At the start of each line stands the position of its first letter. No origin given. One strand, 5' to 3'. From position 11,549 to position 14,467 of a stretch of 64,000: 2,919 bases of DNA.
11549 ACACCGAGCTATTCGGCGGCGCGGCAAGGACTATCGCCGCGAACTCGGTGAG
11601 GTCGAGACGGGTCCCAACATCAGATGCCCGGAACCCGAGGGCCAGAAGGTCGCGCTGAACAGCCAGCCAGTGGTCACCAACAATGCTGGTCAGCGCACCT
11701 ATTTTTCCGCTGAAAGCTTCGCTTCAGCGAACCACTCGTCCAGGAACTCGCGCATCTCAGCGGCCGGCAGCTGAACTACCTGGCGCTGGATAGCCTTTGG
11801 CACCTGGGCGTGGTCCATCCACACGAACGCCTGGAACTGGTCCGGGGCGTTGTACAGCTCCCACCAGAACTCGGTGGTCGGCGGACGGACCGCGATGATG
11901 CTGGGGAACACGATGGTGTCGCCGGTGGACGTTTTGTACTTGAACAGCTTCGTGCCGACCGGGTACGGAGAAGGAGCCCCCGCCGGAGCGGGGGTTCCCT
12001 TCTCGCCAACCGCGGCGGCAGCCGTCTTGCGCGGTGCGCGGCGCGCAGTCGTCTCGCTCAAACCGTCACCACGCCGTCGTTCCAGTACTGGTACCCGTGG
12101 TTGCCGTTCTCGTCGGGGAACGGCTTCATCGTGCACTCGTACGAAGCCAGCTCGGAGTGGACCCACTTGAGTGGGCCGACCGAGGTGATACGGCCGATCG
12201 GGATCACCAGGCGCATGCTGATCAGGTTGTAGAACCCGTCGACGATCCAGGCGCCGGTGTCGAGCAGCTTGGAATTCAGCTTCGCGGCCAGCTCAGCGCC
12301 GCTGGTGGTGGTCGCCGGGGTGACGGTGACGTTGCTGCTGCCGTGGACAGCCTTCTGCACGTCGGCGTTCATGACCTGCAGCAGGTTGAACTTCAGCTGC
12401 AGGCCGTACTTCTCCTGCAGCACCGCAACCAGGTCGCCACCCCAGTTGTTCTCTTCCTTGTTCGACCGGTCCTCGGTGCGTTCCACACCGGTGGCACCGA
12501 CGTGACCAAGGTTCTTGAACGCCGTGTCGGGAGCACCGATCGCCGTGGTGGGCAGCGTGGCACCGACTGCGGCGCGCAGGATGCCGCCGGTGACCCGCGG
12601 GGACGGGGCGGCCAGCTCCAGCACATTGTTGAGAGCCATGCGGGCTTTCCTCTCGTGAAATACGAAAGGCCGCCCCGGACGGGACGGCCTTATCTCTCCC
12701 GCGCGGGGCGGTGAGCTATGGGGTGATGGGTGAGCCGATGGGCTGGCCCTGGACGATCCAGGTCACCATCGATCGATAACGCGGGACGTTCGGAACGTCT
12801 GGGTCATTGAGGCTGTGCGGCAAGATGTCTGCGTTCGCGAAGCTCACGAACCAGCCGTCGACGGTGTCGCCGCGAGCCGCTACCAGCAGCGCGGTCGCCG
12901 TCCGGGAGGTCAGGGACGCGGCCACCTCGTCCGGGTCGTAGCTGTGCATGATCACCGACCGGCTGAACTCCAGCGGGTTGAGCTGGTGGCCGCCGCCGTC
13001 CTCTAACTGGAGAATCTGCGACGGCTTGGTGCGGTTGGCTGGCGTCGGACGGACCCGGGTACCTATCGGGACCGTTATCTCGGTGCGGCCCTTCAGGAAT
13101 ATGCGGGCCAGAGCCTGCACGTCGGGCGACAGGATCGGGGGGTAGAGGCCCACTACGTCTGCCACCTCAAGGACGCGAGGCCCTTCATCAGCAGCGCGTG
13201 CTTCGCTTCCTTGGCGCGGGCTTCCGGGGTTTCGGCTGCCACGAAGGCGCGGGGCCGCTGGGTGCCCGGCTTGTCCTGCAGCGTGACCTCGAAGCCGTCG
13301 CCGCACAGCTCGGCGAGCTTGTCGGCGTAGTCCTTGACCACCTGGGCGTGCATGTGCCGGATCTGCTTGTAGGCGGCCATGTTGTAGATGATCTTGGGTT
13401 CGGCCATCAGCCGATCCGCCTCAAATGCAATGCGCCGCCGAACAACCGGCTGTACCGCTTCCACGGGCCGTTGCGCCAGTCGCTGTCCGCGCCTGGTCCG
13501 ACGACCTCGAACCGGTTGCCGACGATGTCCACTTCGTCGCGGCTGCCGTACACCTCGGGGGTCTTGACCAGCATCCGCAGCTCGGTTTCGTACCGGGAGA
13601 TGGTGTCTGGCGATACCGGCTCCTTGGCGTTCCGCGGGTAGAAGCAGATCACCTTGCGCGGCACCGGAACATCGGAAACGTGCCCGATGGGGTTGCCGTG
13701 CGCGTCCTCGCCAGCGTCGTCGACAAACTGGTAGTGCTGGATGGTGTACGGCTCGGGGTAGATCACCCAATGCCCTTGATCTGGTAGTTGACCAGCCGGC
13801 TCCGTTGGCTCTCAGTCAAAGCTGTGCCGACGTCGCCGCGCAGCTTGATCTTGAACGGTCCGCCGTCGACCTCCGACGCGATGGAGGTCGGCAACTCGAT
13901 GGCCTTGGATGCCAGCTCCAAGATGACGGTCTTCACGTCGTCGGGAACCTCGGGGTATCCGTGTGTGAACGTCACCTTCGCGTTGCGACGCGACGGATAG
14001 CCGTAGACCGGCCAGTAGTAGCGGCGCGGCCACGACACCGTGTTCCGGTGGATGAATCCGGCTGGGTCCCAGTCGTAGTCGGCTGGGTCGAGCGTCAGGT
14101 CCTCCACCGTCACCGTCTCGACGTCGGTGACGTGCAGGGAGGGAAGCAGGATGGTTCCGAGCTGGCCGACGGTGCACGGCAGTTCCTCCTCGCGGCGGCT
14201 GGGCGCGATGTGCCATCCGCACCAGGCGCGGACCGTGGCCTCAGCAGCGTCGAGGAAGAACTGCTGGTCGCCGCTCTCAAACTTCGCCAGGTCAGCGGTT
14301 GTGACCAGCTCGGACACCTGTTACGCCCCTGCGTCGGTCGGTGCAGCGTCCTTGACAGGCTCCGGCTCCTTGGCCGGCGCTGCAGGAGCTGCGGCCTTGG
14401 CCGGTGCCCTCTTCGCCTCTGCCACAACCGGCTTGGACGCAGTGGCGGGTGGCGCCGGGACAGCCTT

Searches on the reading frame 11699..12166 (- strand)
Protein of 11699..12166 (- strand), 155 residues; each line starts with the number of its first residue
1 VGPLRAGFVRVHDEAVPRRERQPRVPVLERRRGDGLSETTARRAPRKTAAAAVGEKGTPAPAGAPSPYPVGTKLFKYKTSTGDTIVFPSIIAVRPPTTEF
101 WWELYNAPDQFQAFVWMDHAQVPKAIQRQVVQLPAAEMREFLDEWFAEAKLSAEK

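Call 57: search_protein_families(library=phrogs, proteins=[window:11699-12166:-], max_evalue=0.001)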
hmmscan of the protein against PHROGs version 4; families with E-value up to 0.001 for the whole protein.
window:11699-12166:- (155 aa): 1 family
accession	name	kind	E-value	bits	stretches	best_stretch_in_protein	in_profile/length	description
phrog_3656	-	tail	2.4e-13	51.3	1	38-150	24-140/300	tail assembly chaperone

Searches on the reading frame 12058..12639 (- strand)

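Call 57: search_protein_families(library=phrogs, proteins=[window:12058-12639:-], max_evalue=0.001)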
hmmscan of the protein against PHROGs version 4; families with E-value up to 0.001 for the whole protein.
window:12058-12639:- (193 aa): 2 families
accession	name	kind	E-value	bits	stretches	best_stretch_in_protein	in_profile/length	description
phrog_117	-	tail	1.1e-44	154.1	1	5-192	35-214/319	major tail protein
phrog_476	-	tail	1.5e-05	25.4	1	27-178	53-200/296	major tail protein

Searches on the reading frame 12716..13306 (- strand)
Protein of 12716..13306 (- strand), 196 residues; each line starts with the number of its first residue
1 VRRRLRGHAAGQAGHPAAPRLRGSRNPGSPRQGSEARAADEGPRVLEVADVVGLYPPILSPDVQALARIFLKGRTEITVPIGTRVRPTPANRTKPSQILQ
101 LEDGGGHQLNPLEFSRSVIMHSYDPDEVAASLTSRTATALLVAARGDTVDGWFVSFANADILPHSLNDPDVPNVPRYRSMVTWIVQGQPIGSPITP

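Call 57: search_protein_families(library=phrogs, proteins=[window:12716-13306:-], max_evalue=0.001)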
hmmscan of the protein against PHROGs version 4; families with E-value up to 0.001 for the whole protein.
window:12716-13306:- (196 aa): 1 family
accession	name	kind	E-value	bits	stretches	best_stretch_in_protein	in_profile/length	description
phrog_123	-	connector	2.7e-09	38.1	1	60-188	6-135/139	tail terminator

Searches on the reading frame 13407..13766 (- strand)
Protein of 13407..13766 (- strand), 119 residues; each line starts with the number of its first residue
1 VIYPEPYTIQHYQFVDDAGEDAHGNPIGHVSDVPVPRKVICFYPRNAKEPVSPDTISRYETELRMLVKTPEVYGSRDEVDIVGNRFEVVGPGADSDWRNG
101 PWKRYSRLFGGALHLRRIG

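Call 57: search_protein_families(library=phrogs, proteins=[window:13407-13766:-], max_evalue=0.001)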
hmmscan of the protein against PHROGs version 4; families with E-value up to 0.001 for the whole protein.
window:13407-13766:- (119 aa): 2 families
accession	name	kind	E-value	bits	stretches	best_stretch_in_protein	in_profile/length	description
phrog_763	-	connector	2.5e-21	77.3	1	1-118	1-110/112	head-tail adaptor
phrog_501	-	connector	0.00061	20.9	1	14-91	12-91/115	head closure Hc1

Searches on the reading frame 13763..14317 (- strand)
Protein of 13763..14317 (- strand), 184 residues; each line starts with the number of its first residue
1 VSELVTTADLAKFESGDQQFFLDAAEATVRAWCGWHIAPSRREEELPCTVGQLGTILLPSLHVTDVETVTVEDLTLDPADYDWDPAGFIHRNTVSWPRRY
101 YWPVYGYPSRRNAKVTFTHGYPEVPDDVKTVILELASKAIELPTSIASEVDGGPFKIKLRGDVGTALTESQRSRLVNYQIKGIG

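Call 57: search_protein_families(library=phrogs, proteins=[window:13763-14317:-], max_evalue=0.001)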
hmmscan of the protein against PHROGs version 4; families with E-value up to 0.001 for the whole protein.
window:13763-14317:- (184 aa): 2 families
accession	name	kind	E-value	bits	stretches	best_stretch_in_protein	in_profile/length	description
phrog_442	-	connector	1.3e-30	107.7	1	1-178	84-260/270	head-tail adaptor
phrog_783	-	connector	1.3e-05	25.6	1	47-140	91-181/254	head-tail adaptor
